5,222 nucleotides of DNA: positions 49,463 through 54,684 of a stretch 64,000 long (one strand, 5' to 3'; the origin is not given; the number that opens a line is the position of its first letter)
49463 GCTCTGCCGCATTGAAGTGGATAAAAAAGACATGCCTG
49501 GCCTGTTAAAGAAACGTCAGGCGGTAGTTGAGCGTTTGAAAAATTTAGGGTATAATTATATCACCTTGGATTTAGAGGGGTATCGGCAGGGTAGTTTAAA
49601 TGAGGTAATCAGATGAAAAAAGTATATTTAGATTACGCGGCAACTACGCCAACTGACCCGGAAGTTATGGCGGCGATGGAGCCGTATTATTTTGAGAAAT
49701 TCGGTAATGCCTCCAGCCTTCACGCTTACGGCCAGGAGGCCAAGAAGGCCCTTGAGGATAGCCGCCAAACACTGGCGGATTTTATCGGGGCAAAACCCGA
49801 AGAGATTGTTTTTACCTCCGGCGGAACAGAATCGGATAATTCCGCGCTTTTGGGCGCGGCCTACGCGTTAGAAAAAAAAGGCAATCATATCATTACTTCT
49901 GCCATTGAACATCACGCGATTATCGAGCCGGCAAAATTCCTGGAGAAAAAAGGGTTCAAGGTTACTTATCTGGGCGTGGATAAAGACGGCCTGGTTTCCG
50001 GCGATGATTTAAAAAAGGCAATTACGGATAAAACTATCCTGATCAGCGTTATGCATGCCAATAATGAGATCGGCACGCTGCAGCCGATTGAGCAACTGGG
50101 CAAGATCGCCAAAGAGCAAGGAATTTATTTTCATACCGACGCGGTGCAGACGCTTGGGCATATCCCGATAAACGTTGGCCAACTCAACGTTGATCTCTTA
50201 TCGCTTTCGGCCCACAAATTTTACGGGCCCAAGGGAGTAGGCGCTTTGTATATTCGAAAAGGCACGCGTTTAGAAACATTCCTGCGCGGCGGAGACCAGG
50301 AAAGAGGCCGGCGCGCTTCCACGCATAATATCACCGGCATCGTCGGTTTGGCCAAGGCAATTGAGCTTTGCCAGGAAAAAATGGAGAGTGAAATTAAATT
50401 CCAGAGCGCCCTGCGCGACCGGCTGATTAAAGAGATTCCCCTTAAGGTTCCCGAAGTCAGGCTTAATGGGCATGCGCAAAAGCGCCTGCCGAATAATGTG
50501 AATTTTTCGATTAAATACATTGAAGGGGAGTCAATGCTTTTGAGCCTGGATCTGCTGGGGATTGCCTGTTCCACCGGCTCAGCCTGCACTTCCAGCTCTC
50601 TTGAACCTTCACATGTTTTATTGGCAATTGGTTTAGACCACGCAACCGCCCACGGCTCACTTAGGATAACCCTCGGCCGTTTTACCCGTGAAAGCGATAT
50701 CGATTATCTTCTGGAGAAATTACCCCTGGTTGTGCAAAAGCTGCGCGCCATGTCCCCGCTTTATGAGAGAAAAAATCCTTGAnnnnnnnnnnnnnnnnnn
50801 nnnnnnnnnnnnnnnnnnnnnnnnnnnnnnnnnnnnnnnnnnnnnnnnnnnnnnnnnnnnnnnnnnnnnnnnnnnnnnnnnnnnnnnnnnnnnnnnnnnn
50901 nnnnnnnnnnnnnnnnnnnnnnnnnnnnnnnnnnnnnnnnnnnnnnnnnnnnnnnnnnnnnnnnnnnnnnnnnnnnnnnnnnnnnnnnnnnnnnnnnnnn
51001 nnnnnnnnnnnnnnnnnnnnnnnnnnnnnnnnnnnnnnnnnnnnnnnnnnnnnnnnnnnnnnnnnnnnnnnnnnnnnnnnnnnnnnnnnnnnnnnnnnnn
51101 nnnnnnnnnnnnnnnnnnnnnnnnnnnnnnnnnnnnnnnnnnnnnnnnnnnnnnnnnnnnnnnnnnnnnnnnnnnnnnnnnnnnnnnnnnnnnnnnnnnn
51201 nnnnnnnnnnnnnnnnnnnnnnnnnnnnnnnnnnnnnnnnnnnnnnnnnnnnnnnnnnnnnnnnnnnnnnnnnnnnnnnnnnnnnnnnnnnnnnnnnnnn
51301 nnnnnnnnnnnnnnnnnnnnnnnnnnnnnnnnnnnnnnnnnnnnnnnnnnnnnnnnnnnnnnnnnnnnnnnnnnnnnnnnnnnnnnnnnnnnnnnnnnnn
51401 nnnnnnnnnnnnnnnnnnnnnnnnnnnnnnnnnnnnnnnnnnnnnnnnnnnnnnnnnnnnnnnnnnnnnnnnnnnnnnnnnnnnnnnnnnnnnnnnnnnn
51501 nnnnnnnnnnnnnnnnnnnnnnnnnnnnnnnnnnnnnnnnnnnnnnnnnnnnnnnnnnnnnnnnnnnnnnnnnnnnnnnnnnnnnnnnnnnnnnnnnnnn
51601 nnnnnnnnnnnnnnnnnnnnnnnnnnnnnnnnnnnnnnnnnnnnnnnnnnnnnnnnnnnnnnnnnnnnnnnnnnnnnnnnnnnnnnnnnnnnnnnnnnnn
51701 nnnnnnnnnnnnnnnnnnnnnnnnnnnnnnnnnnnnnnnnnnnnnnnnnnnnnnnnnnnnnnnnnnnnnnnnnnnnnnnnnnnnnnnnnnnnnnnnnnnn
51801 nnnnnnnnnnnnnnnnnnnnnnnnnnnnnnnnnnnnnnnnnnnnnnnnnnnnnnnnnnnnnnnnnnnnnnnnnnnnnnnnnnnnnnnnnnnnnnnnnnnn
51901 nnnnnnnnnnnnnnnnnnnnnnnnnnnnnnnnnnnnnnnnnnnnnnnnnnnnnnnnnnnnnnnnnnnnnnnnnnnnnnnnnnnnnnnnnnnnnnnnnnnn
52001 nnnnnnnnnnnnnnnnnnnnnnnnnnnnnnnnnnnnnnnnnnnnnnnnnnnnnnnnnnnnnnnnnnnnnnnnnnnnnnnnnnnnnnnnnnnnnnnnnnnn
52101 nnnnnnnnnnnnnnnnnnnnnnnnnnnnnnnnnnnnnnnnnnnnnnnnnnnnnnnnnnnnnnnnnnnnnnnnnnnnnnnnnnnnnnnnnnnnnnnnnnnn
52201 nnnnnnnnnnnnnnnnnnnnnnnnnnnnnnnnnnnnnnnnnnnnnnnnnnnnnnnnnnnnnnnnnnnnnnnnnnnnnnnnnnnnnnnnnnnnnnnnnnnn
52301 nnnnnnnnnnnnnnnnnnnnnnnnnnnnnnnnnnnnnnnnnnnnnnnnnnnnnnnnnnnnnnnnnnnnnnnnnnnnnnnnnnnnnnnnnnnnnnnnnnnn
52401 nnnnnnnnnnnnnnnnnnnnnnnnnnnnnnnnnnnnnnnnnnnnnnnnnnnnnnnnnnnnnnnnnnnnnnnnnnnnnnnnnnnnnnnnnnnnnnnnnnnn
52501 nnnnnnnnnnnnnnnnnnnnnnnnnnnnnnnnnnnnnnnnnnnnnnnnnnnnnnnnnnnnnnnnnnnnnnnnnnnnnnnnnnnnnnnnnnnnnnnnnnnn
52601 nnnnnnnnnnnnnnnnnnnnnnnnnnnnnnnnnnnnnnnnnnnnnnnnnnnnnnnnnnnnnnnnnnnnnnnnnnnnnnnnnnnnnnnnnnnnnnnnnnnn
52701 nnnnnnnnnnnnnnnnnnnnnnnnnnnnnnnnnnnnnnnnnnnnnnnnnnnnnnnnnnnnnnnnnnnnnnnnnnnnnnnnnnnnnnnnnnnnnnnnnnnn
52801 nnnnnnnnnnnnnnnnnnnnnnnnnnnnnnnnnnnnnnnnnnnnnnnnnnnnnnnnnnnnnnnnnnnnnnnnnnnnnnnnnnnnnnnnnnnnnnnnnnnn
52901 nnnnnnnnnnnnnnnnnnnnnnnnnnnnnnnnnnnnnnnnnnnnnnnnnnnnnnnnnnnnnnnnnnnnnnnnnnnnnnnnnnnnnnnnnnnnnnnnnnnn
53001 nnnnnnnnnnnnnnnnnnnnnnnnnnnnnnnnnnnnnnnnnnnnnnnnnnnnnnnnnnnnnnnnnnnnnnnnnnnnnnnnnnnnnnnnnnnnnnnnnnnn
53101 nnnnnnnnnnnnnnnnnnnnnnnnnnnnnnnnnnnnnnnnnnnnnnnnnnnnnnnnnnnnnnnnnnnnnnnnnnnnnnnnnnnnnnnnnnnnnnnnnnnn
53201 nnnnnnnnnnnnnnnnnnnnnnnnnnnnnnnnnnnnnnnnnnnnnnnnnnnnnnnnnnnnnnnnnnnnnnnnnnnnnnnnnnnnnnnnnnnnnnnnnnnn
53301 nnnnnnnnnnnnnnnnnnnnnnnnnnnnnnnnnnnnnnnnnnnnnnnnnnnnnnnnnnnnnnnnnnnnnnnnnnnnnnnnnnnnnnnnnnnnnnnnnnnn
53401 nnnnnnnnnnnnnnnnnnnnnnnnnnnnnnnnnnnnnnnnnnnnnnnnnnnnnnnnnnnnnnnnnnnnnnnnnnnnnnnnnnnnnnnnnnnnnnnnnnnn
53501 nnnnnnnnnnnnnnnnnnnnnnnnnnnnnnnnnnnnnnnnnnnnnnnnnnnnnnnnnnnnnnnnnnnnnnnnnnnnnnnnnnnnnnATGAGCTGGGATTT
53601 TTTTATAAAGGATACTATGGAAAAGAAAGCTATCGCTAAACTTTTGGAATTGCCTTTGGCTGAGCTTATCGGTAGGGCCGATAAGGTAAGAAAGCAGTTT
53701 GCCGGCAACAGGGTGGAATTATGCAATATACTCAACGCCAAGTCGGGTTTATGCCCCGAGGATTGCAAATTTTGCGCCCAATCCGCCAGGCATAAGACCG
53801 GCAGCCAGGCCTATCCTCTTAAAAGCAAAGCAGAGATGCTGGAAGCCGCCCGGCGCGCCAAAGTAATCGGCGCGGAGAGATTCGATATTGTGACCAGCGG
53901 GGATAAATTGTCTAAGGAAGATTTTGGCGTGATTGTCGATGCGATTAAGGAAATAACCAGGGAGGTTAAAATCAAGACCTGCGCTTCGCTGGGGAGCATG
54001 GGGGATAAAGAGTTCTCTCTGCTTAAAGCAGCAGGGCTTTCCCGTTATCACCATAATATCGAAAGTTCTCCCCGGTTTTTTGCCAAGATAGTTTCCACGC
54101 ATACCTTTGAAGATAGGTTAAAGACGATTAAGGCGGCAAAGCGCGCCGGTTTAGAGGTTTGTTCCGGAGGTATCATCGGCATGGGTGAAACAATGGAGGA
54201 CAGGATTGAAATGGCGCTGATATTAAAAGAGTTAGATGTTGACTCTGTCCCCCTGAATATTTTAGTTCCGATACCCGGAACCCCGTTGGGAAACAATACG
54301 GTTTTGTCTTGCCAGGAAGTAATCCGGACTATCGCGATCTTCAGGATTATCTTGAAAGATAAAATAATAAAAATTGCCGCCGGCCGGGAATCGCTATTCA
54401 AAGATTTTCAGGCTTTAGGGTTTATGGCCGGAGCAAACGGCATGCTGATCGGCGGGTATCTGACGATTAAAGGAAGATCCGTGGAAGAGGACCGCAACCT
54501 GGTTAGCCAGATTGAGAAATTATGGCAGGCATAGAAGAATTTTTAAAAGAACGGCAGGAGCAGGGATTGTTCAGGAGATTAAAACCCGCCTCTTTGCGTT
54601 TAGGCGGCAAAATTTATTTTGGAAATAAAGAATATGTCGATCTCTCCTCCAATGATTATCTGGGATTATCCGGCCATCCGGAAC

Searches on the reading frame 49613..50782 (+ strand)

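Call 90: search_protein_families(library=pfam, proteins=[window:49613-50782:+], max_evalue=0.00001)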
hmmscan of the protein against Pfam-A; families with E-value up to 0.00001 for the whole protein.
window:49613-50782:+ (389 aa): 3 families
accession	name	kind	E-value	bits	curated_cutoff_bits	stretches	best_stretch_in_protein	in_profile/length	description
PF00266.25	Aminotran_5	-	3.3e-92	309.8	21.5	1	4-366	1-371/371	Aminotransferase class-V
PF01041.23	DegT_DnrJ_EryC1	-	1.7e-07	31.3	19.8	1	52-183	31-152/360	DegT/DnrJ/EryC1/StrS aminotransferase family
PF01212.27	Beta_elim_lyase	-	5.3e-06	26.4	27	1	51-177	38-169/288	Beta-eliminating lyase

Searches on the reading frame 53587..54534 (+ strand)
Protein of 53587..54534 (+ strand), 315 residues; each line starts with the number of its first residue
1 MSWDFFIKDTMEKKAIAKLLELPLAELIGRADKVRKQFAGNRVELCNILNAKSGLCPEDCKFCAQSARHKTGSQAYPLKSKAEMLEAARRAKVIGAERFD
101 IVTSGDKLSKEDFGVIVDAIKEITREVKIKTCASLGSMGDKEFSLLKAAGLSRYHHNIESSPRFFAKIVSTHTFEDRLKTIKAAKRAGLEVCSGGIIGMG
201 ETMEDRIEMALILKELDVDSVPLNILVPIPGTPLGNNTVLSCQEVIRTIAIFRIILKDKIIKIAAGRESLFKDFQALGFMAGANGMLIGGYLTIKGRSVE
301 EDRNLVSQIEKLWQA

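Call 90: search_protein_families(library=pfam, proteins=[window:53587-54534:+], max_evalue=0.00001)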
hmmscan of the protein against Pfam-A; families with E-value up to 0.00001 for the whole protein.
window:53587-54534:+ (315 aa): 2 families
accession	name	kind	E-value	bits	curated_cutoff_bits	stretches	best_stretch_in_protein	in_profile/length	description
PF04055.27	Radical_SAM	-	1.9e-26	93.6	29.5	1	55-210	6-163/166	Radical SAM superfamily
PF06968.18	BATS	-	1.3e-23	83.4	22.2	1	222-307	1-83/88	Biotin and Thiamin Synthesis associated domain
